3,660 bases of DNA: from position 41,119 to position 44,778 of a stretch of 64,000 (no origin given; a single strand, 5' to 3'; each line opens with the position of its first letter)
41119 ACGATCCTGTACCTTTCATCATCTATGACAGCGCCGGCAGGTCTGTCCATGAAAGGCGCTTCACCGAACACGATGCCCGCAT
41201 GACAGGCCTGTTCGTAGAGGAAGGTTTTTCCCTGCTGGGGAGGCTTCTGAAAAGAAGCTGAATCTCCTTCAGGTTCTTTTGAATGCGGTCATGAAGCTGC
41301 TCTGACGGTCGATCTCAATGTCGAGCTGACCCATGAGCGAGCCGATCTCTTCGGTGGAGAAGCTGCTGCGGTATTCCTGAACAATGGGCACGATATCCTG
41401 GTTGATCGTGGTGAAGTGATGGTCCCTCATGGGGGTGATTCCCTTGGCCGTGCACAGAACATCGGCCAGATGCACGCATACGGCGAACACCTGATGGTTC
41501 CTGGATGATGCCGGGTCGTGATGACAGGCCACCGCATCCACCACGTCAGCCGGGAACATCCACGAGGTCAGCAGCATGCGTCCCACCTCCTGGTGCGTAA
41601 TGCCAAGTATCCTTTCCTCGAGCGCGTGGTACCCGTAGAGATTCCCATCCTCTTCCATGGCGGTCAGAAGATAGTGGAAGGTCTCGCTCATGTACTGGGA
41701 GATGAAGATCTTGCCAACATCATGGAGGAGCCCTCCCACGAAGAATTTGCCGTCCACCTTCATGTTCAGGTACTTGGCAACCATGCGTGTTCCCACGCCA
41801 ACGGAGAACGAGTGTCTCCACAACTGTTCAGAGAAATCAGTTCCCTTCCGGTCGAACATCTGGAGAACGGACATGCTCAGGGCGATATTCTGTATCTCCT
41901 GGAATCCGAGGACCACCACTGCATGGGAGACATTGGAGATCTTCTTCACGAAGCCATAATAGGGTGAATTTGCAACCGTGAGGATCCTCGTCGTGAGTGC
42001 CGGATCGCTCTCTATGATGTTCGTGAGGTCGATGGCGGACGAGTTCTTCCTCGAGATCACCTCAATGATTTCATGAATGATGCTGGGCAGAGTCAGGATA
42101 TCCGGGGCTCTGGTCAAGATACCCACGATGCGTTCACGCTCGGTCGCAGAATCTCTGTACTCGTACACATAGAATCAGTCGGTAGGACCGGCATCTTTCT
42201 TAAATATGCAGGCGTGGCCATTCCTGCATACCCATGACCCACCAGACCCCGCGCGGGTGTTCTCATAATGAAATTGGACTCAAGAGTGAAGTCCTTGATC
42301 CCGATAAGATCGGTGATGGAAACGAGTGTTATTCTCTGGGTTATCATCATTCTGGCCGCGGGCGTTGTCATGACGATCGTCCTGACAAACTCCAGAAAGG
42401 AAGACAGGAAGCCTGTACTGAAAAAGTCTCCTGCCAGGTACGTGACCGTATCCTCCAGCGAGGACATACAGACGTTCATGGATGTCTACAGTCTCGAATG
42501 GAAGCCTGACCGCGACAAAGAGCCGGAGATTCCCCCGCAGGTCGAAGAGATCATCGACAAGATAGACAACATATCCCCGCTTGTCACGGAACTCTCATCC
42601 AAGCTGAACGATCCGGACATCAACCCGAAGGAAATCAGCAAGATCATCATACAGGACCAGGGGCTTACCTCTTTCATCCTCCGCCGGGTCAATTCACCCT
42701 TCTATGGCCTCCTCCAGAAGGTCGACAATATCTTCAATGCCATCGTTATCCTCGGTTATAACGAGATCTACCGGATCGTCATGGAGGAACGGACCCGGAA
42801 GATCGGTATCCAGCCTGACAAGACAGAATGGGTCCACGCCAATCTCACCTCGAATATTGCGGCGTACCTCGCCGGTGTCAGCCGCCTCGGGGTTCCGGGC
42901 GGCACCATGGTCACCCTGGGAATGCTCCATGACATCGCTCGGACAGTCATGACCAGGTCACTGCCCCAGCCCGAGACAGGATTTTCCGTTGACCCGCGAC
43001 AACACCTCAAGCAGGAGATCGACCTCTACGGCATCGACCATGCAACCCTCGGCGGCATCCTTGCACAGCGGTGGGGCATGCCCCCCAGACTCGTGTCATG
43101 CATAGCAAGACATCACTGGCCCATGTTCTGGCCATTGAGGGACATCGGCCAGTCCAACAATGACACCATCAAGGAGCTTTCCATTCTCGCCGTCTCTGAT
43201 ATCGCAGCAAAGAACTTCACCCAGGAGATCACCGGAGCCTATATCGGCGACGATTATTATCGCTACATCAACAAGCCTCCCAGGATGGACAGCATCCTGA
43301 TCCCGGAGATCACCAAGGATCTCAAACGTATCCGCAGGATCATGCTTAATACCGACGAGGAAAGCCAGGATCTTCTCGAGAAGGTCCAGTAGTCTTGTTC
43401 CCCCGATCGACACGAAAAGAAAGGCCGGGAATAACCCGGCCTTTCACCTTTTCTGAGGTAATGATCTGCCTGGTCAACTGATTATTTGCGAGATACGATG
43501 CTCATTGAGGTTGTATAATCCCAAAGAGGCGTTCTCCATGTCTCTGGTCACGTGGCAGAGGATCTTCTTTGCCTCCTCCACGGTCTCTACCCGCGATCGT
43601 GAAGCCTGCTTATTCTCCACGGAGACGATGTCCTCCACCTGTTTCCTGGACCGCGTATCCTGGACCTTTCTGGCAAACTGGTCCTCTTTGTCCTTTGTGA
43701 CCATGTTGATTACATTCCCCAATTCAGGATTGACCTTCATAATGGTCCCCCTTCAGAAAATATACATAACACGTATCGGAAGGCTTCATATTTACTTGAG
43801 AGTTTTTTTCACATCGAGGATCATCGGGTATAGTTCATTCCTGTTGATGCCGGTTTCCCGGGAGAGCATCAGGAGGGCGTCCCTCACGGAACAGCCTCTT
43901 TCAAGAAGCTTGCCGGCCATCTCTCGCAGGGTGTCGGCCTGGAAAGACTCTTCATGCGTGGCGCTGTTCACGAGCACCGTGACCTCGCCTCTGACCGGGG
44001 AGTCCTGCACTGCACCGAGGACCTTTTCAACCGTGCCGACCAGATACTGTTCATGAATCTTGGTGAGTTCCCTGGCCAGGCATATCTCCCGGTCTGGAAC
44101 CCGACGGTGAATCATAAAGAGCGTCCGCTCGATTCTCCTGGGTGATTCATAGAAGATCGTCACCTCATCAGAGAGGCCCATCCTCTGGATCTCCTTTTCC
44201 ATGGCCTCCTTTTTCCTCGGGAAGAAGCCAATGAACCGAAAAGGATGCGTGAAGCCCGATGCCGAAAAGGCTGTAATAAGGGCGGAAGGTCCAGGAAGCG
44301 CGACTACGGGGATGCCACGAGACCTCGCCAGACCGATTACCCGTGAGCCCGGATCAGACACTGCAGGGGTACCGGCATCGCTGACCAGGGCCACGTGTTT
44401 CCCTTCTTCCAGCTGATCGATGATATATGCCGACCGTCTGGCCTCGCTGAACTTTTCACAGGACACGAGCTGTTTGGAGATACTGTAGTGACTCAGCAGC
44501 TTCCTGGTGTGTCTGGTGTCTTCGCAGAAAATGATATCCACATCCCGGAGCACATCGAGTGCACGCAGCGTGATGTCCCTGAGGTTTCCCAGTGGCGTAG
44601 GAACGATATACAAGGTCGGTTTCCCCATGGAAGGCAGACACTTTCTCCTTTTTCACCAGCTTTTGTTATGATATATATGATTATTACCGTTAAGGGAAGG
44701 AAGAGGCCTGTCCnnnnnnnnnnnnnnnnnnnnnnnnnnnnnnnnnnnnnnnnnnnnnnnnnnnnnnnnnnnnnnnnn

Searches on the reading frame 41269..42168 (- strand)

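Call 64: search_protein_families(library=pfam, proteins=[window:41269-42168:-], max_evalue=0.0001)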
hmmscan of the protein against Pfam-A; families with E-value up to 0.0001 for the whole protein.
window:41269-42168:- (299 aa): 2 families
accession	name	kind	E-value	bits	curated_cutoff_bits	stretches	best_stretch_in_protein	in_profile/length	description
PF08668.18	HDOD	-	7.6e-58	195.7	22.9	1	26-219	3-196/196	HDOD domain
PF01966.28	HD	-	7.8e-10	39.5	22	1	117-239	2-114/116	HD domain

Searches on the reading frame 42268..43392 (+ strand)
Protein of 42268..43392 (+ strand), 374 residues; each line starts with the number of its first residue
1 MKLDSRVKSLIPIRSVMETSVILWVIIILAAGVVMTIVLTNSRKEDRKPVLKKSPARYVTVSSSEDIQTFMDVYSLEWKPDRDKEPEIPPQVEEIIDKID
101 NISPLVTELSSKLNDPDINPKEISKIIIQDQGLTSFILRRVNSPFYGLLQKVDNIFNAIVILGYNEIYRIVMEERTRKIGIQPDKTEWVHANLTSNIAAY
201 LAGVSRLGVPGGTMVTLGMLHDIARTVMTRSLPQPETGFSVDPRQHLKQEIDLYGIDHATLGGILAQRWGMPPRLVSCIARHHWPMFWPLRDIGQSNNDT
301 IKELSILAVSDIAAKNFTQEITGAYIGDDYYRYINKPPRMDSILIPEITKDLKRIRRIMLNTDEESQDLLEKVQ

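Call 64: search_protein_families(library=pfam, proteins=[window:42268-43392:+], max_evalue=0.0001)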
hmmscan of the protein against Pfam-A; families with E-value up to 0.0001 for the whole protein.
window:42268-43392:+ (374 aa): 1 family
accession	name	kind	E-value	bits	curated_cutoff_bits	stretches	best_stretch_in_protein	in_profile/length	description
PF08668.18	HDOD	-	7.2e-33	114.2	22.9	1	103-284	5-195/196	HDOD domain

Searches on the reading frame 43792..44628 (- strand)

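Call 64: search_protein_families(library=pfam, proteins=[window:43792-44628:-], max_evalue=0.0001)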
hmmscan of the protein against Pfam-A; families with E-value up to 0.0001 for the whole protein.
window:43792-44628:- (278 aa): 1 family
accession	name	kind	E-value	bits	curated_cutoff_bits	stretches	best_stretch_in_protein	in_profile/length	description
PF00590.25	TP_methylase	-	6.2e-30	105.2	27.8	1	5-202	1-210/212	Tetrapyrrole (Corrin/Porphyrin) Methylases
